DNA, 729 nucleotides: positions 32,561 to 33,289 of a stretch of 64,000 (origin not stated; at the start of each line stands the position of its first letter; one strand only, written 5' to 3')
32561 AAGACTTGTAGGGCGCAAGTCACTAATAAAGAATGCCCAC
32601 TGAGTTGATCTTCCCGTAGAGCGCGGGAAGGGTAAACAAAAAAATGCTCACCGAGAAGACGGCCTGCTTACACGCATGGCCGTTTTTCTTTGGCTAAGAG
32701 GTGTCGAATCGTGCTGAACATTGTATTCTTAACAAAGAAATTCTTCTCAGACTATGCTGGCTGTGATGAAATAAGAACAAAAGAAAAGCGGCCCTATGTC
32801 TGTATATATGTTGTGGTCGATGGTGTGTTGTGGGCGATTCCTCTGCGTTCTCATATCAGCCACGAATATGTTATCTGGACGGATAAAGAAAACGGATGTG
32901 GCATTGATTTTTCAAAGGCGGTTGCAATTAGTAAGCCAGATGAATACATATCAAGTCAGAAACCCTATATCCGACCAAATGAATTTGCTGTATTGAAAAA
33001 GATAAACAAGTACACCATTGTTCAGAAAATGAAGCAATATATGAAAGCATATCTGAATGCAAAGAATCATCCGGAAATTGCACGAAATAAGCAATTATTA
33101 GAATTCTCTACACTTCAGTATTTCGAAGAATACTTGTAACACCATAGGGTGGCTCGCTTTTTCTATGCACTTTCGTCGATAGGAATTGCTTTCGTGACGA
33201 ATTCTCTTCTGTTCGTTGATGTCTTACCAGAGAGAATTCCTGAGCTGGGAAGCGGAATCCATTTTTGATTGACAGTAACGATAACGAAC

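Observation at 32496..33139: AT-rich islet with the architecture of a type III toxin-antitoxin module but unusually degenerate antitoxin repeats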

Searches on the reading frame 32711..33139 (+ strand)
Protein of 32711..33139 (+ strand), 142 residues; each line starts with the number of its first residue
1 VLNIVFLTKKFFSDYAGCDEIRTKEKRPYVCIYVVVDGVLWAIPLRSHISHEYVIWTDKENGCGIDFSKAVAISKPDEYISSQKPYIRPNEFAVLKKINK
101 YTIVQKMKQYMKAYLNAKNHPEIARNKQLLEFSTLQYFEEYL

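Call 4: search_protein_families(library=pfam, proteins=[window:32711-33139:+], max_evalue=10)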
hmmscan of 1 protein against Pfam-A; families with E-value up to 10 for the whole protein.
window:32711-33139:+ (142 aa): 0 families

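Call 5: search_protein_families(library=padloc, proteins=[window:32711-33139:+], max_evalue=10)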
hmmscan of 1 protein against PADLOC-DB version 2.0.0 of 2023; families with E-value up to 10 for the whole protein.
window:32711-33139:+ (142 aa): 0 families

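Call 6: search_protein_families(library=ncbifam, proteins=[window:32711-33139:+], max_evalue=10)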
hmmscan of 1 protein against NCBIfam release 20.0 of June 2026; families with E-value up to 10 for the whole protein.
window:32711-33139:+ (142 aa): 3 families
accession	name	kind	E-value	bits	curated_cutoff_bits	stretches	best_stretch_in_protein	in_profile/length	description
NF047358.1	TenpIN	equivalog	2.6e-38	131.4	90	1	7-142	1-141/141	type III toxin-antitoxin system TenpIN family toxin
TIGR02859.1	spore_sigH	equivalog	0.007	15.9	294.8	1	43-126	97-174/198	RNA polymerase sporulation sigma factor SigH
NF006148.0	PRK08295.1-5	equivalog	0.042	13.1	208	1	43-126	111-188/218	RNA polymerase sporulation sigma factor SigH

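Call 11: search_solved_structures(query=window:32711-33139:+, max_evalue=10, show_alignments=2)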
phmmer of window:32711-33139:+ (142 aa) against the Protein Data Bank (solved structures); distinct sequences matched with E-value up to 10: 0.

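Call 27: find_homologous_proteins(query=window:32711-33139:+, max_evalue=0.001)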
Query window:32711-33139:+ (142 aa): 141 proteins with E <= 0.001 among 148 candidates; the best 120 are listed.
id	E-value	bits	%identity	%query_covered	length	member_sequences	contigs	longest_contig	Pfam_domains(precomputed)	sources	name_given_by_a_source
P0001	1.6e-90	319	99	100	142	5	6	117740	-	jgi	-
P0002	4.7e-81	288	89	100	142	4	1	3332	-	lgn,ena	-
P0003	1.3e-79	283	86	100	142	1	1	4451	-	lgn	-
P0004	3.5e-77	275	84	100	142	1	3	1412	-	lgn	-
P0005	2.6e-74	266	81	100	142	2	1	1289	-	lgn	-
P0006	4.9e-74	265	80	100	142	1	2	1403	-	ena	-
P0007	1.2e-73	264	79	100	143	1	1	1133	-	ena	-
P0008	1.8e-73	263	80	100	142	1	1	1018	-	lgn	-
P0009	4.4e-68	246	74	100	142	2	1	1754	-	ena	-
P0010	7.4e-68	245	74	100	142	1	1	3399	-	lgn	-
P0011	8.0e-68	245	75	100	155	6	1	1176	-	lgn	-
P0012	9.8e-68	245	76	100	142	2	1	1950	-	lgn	-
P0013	2.7e-67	243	76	100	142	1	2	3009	-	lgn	-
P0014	3.8e-67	243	92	82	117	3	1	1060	-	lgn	-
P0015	1.0e-66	241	72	100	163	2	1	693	-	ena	-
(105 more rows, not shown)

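Call 29: find_related_loci(query=A2, collection=genome_contigs, flank=3000)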
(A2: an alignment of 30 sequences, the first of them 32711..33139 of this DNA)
Query A2 (142 aa) in genome_contigs; peptide patterns used: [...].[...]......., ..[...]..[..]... (x = any residue, [..] = any of these).
152 stretches matched a pattern; 89 encode a relative of the query (tblastn E <= 1e-3); the best 80 are kept; 80 distinct loci.
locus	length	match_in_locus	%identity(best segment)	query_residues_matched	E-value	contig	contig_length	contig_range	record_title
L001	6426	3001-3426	73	1-142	2e-72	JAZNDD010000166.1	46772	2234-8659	MAG: Faecousia sp. isolate T1900044728_TS20190194.MAGScoT_cleanbin_000037 SGB_1983_k141_1759385, whole genome shotgun se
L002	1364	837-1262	63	1-142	1e-63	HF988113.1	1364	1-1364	Firmicutes bacterium CAG:110 genomic scaffold, scf389, whole genome shotgun sequence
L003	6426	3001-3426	63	1-142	1e-60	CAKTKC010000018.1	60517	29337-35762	MAG: uncultured Oscillospiraceae bacterium isolate REFINED_METABAT215_TOP10_CONTIGS_1500_ASSEMBLY_K77_MERGED__Hadza_MoBi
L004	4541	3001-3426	59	1-142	1e-57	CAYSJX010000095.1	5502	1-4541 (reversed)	MAG TPA_asm: uncultured Oscillospiraceae bacterium isolate SRP313737_co1_252 genome assembly, contig: NODE_20420_length_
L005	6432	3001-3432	59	1-142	5e-57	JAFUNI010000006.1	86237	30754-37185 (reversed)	MAG: Oscillospiraceae bacterium isolate RGIG4651 Roe_deer_Rectum-4__c583, whole genome shotgun sequence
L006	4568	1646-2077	56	1-142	2e-51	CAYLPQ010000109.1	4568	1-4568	MAG TPA_asm: uncultured Oscillospiraceae bacterium isolate SRP315200_co1_262 genome assembly, contig: NODE_48381_length_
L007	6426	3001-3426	54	1-142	4e-51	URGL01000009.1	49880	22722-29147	uncultured Clostridiales bacterium isolate UMGS977 genome assembly, contig: NODE_274_length_49880_cov_7.220532, whole ge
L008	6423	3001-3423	55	2-142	4e-49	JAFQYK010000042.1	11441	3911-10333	MAG: Clostridia bacterium isolate RGIG2264 Goat_Duodenum-3__c21337, whole genome shotgun sequence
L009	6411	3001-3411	54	6-142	3e-49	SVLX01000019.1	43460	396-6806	MAG: Oscillospiraceae bacterium isolate SIG498 NODE_19403_length_43460_cov_2.052431, whole genome shotgun sequence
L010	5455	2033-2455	54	2-142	4e-48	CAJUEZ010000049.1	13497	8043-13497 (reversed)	MAG TPA_asm: uncultured Clostridia bacterium isolate MGBC128762 genome assembly, contig: MGBC128762.49, whole genome sho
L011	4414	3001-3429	52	1-142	1e-47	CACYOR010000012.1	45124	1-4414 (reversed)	MAG: Ruminococcaceae bacterium isolate RUG12129 genome assembly, contig: RUG12129_asm_12, whole genome shotgun sequence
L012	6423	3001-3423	53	2-142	5e-47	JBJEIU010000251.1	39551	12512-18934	MAG: Hominilimicola sp. isolate PUUB57_bin.024 NODE_405_length_39551_cov_5.733062, whole genome shotgun sequence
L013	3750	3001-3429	51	1-142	4e-47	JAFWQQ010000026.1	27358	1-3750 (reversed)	MAG: Oscillospiraceae bacterium isolate RGIG5982 Sheep_Omasum-2__c278, whole genome shotgun sequence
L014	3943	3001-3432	50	1-142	2e-46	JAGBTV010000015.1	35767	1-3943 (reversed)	MAG: Oscillospiraceae bacterium isolate RGIG9441 Yak_Cecum-2__c74244, whole genome shotgun sequence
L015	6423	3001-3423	49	1-142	2e-45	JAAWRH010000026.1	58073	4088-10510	MAG: Oscillospiraceae bacterium isolate ABMPRH_115_1 SL341403_scaffold_1358, whole genome shotgun sequence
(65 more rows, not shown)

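Call 30: find_related_loci(query=A2, collection=viral_contigs, flank=3000)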
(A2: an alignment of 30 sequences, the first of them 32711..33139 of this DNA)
Query A2 (142 aa) in viral_contigs; peptide patterns used: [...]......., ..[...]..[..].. (x = any residue, [..] = any of these).
47 stretches matched a pattern; 34 encode a relative of the query (tblastn E <= 1e-3); 34 distinct loci.
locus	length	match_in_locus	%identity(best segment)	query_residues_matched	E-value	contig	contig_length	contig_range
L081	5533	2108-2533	63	1-142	4e-61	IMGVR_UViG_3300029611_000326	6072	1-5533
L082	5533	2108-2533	63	1-142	4e-61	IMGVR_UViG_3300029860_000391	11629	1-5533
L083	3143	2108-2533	63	1-142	4e-61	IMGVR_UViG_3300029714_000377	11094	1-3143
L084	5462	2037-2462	63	1-142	4e-61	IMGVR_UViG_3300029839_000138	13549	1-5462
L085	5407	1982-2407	62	1-142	1e-60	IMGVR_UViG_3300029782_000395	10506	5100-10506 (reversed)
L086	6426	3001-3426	62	1-142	6e-60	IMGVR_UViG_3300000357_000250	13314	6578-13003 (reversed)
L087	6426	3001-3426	62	1-142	6e-60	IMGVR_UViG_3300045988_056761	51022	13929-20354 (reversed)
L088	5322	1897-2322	58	1-142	2e-57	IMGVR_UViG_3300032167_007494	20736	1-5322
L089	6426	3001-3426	58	1-142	1e-56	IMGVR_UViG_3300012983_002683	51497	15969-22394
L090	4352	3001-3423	47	1-142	6e-44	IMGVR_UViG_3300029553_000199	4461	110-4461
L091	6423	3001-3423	47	1-142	6e-44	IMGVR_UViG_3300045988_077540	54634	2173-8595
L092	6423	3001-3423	47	1-142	6e-44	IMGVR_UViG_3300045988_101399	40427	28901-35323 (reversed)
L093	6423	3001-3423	47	1-142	6e-44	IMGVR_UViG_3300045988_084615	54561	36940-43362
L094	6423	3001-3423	47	1-142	6e-44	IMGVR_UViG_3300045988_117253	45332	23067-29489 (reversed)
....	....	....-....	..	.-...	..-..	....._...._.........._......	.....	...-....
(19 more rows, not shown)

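Call 41: predict_structure(alignment_id=A2)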
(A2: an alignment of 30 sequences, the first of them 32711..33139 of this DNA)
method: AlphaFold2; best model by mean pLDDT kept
length: 142 residues; sequences in the alignment: 30
mean_pLDDT: 92.4   pTM: 0.87
mean pLDDT of the five models: 92.4, 92.1, 91.1, 90.9, 90.2
residues with pLDDT >= 90: 115; 70-90: 26; 50-70: 1; < 50: 0
segments of 3 or more residues with pLDDT < 50: none
pLDDT, mean of each block of 10 residues (from residue 1): 91 94 83 96 94 93 95 97 84 82 97 98 95 96 94
secondary structure, 60 per line:
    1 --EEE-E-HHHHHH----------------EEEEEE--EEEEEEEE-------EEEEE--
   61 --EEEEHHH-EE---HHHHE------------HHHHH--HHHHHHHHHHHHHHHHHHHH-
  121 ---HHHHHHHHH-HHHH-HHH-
elements in order: E3-5 H9-14 E31-36 E39-46 E54-58 E63-66 H76-79 H93-97 H100-119 H124-132 H134-137

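Call 46: fold_search(model_id=the predicted structure, library=pdb)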
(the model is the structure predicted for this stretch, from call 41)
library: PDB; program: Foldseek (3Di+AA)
matches with E <= 10: 126; with E <= 0.001: 0
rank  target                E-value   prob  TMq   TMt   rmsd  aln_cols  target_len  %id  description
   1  4rmo_A                1.4e-02  1.00  0.51  0.47   4.5       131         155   18  Crystal Structure of the CptIN Type III Toxin-Antitoxin System from Eubacterium rectale (released 2015-09-30)
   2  4ato_A                2.2e-02  0.99  0.56  0.49   5.0       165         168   14  New insights into the mechanism of bacterial Type III toxin-antitoxin systems: selective toxin inhibition by a non-cod (released 2012-12-26)
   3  2xd0_A                3.0e-02  1.00  0.59  0.53   4.2       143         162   15  A processed non-coding RNA regulates a bacterial antiviral system (released 2011-01-12)
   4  4glk                  6.7e-02  0.98  0.61  0.54   4.4       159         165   14  Structure and activity of AbiQ, a lactococcal anti-phage endoribonuclease belonging to the type-III toxin-antitoxin syst (released 2013-01-16)
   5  5cr2_A                1.7e-01  0.60  0.33  0.40   7.3       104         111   10  E. coli MazF in complex with single strand DNA substrate analog (released 2016-04-06)
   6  5co7_C                2.9e-01  0.30  0.25  0.32   6.7        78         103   10  E. coli MazF form III (released 2016-04-06)
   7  3nfc_C                4.5e-01  0.51  0.33  0.46   5.7       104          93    8  Crystal structure of E.coli MazF Toxin (released 2011-06-15)
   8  3nfc_A                5.4e-01  0.33  0.27  0.38   5.7        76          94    9  Crystal structure of E.coli MazF Toxin (released 2011-06-15)
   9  5ckf_A                5.4e-01  0.30  0.33  0.42   6.7       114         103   12  E. coli MazF E24A form I (released 2016-04-06)
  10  1m1f_B                6.5e-01  0.28  0.26  0.33   6.3        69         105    9  Kid toxin protein from E.coli plasmid R1 (released 2002-11-20)
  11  9ig8_A                6.9e-01  0.05  0.18  0.11  20.7       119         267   13  Apo-MtbKu , not bound to DNA (released 2026-03-04)
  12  5cqx_B                8.8e-01  0.28  0.29  0.34   6.4        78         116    9  E. coli MazF mutant E24A in complex with MazE residues 68-82 form I (released 2016-04-06)
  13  5co7_A                8.8e-01  0.18  0.25  0.32   6.7        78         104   10  E. coli MazF form III (released 2016-04-06)
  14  5ck9_B                8.8e-01  0.16  0.25  0.32   6.9        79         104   11  E. coli MazF form I (released 2016-04-06)
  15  3nfc_B                1.0e+00  0.23  0.28  0.39   5.6        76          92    9  Crystal structure of E.coli MazF Toxin (released 2011-06-15)
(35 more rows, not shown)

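Call 50: find_encoding_contigs(protein=P0001, flank=6000, max_places=6)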
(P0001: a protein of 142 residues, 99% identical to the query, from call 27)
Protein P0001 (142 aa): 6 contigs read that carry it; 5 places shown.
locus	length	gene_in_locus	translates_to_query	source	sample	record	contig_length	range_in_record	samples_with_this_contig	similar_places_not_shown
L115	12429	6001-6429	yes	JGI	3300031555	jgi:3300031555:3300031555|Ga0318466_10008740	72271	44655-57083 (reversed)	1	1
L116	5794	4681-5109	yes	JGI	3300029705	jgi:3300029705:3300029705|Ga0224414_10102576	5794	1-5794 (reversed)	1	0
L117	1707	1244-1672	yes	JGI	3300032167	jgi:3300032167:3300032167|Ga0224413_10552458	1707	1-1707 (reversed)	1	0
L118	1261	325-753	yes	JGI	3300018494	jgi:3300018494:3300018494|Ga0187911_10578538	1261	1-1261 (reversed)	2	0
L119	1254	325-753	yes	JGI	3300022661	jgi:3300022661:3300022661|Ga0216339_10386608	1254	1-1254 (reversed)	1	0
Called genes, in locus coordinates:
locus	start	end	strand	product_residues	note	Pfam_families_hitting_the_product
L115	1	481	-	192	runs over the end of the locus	PF00156:Pribosyltran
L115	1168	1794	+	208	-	PF03413:PepSY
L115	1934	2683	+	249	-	PF00005:ABC_tran, PF13304:AAA_21 (weak)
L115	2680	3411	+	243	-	PF01061:ABC2_membrane, PF12698:ABC2_membrane_3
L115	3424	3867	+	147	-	PF04397:LytTR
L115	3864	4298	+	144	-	PF11457:DUF3021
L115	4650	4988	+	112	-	PF03551:PadR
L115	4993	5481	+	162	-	PF22564:HAAS, PF03977:OAD_beta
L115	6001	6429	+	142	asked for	-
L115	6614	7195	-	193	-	PF12917:YfbR-like, PF13023:HD_3, PF01966:HD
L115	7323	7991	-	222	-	PF05067:Mn_catalase, PF00210:Ferritin (weak), PF02915:Rubrerythrin (faint), PF03232:COQ7 (faint)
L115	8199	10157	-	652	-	PF00270:DEAD (faint), PF04851:ResIII, PF17757:UvrB_inter, PF27431:UvrB_3rd, PF00271:Helicase_C, PF12344:UvrB, PF02151:UVR (weak)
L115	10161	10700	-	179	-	PF01569:PAP2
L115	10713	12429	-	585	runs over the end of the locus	PF05833:NFACT_N, PF05670:NFACT-R_1, PF18297:NFACT-R_2 (weak)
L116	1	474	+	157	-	?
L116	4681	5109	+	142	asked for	-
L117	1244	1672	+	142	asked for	-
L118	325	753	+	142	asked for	-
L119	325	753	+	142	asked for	-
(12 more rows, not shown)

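Call 53: search_solved_structures(query=A2, max_evalue=10, show_alignments=4)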
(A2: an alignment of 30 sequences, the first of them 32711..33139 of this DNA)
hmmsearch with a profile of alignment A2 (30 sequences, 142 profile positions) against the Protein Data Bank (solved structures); distinct sequences matched with E-value up to 10: 2.
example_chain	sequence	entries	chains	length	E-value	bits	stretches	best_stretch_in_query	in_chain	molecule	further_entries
6z1p_Ae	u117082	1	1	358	0.013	18.9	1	29-69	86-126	50S ribosomal protein L4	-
4rmo_A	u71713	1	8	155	0.18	15.3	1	7-66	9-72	CptN Toxin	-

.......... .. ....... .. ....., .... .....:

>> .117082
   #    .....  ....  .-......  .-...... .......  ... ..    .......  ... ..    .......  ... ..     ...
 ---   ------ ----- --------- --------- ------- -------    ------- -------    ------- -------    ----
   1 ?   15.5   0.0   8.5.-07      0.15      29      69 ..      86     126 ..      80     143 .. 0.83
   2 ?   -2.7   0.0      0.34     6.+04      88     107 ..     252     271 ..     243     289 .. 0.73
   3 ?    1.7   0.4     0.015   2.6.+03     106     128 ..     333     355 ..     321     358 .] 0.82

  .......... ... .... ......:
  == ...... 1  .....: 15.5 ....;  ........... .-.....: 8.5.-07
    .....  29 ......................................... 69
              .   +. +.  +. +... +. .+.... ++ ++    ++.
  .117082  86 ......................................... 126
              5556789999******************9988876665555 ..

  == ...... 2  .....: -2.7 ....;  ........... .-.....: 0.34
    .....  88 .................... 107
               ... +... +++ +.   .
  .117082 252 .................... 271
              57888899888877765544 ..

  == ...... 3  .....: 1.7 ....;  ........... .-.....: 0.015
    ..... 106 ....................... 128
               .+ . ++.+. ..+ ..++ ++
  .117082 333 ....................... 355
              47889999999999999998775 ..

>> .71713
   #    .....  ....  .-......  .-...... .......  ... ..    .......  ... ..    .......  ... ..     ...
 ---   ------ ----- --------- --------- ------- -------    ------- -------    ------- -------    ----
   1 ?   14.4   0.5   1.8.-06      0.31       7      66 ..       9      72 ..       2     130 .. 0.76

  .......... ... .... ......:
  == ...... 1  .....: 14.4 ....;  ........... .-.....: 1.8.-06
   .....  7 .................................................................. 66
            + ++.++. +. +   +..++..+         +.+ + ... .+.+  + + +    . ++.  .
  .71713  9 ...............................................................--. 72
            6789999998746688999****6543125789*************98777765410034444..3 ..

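Call 59: search_protein_families(library=phrogs, proteins=[window:32711-33139:+], max_evalue=0.01)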
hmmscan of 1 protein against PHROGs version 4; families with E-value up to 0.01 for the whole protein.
window:32711-33139:+ (142 aa): 1 family
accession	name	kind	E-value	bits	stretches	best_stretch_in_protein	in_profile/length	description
phrog_8049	-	unknown function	3.3e-22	80.1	1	6-141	5-147/158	-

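Call 67: search_dna_similar(query=window:32711-33139:+, collection=phages, mode=protein, max_rows=25, rows=spread)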
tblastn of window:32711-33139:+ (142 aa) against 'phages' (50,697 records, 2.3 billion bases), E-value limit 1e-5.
No match.
